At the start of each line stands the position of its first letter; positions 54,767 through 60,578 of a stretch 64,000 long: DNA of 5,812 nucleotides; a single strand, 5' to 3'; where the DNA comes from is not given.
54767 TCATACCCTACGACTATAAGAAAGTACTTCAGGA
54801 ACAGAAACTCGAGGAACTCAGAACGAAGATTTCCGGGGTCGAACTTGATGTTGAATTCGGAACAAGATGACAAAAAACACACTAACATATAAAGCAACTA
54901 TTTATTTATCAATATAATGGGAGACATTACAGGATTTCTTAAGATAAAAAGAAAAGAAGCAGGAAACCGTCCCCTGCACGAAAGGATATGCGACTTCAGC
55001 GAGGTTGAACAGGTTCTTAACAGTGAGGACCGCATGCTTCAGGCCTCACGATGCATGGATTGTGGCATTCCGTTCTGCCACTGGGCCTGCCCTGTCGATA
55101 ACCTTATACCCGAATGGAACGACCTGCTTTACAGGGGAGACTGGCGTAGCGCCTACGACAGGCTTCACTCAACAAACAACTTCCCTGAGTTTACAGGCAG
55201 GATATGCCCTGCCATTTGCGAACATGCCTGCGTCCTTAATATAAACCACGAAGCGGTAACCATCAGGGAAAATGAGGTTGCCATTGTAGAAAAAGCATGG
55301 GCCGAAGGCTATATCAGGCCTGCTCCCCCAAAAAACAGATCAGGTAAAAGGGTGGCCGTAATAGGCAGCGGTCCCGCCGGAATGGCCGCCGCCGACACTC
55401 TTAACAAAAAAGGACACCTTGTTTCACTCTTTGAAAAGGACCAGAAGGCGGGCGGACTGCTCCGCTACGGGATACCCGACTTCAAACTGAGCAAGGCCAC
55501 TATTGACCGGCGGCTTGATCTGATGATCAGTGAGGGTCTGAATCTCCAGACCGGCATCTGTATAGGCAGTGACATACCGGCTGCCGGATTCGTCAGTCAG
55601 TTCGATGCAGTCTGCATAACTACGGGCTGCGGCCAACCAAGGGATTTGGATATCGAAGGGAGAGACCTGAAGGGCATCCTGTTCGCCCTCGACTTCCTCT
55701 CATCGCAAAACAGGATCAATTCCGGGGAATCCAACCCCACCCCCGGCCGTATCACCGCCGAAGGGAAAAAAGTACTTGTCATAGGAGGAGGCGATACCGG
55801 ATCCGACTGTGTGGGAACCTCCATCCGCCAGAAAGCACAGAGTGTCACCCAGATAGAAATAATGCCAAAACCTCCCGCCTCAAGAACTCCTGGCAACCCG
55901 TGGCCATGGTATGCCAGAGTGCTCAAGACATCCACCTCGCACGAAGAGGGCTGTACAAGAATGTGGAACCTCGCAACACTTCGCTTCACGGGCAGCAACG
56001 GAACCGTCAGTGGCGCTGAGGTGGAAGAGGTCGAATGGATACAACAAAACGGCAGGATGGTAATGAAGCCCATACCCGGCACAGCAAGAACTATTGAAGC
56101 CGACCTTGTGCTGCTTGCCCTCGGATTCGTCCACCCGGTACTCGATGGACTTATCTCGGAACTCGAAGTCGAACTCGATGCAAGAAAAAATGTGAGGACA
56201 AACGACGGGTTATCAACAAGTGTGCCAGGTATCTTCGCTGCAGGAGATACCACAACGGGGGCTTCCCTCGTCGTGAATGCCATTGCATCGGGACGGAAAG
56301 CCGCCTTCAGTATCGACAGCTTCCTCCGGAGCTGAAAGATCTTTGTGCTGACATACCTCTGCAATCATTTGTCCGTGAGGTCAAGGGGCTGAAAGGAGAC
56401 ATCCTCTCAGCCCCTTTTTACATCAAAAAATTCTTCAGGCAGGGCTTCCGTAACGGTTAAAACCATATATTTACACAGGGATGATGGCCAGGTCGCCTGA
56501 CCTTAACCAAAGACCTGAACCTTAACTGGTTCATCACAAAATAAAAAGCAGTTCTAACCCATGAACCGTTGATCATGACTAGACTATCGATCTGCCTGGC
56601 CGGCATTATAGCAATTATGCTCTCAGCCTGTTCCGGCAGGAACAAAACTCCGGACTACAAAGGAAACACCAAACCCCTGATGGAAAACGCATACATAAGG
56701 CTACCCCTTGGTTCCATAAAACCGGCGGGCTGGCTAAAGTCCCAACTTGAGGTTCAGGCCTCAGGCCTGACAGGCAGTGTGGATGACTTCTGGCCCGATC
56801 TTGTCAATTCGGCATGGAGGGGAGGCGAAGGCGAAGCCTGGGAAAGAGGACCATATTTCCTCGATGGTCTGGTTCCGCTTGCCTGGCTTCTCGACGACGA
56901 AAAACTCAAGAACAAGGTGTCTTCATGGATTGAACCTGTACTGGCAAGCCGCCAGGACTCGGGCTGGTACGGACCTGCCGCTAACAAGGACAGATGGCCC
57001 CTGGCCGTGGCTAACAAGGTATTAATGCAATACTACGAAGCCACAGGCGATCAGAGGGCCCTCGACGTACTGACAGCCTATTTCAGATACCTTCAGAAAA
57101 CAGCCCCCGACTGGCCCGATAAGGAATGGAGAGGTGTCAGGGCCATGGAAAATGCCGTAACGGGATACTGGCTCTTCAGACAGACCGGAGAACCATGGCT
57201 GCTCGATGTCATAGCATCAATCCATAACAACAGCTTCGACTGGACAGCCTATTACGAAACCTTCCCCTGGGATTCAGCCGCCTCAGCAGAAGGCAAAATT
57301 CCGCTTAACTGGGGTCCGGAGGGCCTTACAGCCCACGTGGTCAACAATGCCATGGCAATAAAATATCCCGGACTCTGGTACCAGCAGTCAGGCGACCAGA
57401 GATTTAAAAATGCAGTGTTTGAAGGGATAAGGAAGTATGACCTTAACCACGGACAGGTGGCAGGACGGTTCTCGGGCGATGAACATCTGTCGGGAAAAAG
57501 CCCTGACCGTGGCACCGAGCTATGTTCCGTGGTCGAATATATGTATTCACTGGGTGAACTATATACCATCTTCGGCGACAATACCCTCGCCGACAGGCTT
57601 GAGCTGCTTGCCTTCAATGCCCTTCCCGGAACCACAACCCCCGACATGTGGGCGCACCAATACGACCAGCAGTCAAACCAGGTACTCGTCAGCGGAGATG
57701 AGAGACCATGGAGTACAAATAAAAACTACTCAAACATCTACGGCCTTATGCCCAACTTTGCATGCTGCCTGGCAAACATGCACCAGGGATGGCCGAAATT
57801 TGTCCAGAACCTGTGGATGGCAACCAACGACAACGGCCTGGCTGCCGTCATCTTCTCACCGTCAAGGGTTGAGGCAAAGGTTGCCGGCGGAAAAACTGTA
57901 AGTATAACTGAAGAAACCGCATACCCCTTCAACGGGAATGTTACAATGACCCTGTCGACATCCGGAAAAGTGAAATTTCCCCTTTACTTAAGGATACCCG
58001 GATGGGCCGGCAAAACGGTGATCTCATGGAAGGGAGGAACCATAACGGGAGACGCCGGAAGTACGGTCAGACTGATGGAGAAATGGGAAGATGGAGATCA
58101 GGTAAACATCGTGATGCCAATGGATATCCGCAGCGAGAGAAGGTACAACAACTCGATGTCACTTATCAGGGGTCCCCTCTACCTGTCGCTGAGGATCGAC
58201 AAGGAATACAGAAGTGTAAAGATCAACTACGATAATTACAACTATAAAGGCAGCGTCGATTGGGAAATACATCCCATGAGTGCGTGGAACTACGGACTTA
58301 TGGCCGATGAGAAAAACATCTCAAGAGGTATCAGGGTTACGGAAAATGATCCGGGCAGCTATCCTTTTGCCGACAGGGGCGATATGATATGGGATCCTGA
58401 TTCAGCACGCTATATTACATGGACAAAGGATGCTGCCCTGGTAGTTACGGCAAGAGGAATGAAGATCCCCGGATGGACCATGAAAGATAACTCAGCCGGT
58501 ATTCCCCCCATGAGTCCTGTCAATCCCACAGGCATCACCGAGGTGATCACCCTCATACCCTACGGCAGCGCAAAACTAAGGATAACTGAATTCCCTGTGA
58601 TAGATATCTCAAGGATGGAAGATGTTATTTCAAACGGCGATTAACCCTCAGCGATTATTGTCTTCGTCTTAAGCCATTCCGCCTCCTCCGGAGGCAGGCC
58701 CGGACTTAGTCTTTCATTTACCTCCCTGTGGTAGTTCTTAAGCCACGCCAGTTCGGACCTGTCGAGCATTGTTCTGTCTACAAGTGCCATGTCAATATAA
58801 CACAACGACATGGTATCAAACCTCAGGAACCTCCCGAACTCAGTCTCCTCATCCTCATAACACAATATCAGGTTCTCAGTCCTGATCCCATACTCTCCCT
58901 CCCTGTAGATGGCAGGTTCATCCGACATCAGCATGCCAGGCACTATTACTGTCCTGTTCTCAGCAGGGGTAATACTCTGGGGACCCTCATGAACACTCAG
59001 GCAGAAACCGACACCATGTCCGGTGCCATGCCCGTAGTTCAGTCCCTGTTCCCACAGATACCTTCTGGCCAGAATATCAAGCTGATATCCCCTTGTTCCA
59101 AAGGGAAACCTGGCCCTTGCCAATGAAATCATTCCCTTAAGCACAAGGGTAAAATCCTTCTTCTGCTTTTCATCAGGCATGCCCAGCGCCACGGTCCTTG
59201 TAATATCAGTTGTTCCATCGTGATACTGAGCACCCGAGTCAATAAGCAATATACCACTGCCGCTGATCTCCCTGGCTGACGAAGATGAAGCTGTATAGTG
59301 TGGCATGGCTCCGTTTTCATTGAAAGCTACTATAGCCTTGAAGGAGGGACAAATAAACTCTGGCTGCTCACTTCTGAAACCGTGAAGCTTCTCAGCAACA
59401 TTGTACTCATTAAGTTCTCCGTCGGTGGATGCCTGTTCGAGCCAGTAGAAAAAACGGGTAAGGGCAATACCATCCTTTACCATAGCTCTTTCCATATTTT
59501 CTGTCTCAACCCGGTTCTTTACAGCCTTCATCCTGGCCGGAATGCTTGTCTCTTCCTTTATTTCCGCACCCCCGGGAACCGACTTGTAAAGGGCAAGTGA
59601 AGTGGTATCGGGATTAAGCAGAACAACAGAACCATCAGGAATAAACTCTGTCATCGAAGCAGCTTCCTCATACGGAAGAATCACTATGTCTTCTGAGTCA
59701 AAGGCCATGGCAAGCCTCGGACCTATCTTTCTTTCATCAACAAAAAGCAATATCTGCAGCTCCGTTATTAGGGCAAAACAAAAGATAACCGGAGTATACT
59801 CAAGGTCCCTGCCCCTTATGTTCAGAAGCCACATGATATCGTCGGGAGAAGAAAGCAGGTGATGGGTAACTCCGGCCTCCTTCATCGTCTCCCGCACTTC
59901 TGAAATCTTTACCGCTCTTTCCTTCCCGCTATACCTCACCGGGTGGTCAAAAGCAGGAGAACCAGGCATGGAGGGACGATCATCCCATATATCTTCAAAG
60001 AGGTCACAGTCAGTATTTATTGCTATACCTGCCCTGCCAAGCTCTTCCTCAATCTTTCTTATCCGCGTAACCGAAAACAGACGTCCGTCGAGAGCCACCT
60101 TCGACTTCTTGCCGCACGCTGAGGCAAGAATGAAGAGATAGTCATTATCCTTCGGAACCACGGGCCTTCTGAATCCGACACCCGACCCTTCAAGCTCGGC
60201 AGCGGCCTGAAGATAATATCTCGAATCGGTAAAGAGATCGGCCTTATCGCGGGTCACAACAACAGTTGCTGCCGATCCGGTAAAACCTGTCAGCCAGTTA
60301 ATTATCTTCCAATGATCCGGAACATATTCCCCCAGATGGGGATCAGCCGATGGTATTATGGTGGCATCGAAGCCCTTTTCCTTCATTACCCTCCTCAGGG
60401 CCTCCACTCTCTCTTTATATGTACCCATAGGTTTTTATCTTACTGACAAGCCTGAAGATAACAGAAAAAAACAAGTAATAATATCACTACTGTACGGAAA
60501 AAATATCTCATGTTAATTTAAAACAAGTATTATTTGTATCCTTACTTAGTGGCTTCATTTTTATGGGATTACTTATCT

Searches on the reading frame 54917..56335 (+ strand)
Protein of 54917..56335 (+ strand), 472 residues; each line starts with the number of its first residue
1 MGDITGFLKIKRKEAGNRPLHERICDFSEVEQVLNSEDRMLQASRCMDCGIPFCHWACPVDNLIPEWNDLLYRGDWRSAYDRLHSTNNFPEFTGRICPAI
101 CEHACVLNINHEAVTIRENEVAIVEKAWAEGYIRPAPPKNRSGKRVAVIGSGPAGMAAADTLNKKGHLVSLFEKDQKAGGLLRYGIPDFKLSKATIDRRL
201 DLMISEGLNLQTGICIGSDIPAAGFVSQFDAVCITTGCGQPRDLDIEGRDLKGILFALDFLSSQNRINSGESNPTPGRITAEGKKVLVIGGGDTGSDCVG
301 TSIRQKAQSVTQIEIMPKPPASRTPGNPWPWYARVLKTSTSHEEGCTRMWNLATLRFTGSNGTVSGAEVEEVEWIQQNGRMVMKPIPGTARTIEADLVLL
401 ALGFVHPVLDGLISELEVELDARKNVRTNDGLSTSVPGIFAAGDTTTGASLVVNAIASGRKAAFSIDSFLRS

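Call 68: search_protein_families(library=pfam, proteins=[window:54917-56335:+], max_evalue=0.00001)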
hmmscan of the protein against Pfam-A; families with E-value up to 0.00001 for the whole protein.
window:54917-56335:+ (472 aa): 7 families
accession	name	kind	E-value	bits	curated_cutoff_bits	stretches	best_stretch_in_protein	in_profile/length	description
PF07992.20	Pyr_redox_2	-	3.2e-30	106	26.1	1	145-459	2-291/291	Pyridine nucleotide-disulphide oxidoreductase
PF14691.11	Fer4_20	-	2e-24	86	25.8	1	24-130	2-111/113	Dihydroprymidine dehydrogenase domain II, 4Fe-4S cluster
PF13738.12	Pyr_redox_3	-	2.2e-07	30.9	30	0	282-443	163-305/305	Pyridine nucleotide-disulphide oxidoreductase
PF13450.12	NAD_binding_8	-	4.9e-07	30.4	21.9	1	148-182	1-35/68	NAD(P)-binding Rossmann-like domain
PF03486.20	HI0933_like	-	1e-06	28.8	50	0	145-179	2-36/244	HI0933-like protein Rossmann domain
PF00890.30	FAD_binding_2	-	1.3e-06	28.3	20.4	0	146-180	2-36/414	FAD binding domain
PF00070.33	Pyr_redox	-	1.5e-06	29.1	22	0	145-176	1-32/82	Pyridine nucleotide-disulphide oxidoreductase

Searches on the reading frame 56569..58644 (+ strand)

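Call 68: search_protein_families(library=pfam, proteins=[window:56569-58644:+], max_evalue=0.00001)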
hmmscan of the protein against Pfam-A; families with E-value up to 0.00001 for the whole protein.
window:56569-58644:+ (691 aa): 2 families
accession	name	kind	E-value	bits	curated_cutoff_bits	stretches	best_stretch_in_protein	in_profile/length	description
PF20736.2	Glyco_hydro127M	-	1.4e-17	64.1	24.2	1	424-518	2-95/95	Beta-L-arabinofuranosidase, GH127 middle domain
PF07944.18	Beta-AFase-like_GH127_cat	-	2.3e-13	50.4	24.9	1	110-411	76-374/376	Beta-L-arabinofuranosidase, GH127 catalytic domain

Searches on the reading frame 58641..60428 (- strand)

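Call 68: search_protein_families(library=pfam, proteins=[window:58641-60428:-], max_evalue=0.00001)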
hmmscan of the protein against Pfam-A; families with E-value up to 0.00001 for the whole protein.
window:58641-60428:- (595 aa): 4 families
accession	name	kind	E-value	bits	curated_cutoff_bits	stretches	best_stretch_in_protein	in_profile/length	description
PF00557.29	Peptidase_M24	-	1.2e-48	166.1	23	1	310-523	1-206/208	Metallopeptidase family M24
PF16189.11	Creatinase_N_2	-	4.9e-46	157.1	29.7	1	150-308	1-161/161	Creatinase/Prolidase N-terminal domain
PF01321.24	Creatinase_N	-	2.2e-20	73.9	22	1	7-133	1-113/128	Creatinase/Prolidase N-terminal domain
PF16188.10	Peptidase_M24_C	-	5.5e-18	65.1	28.9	1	534-590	2-60/63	C-terminal region of peptidase_M24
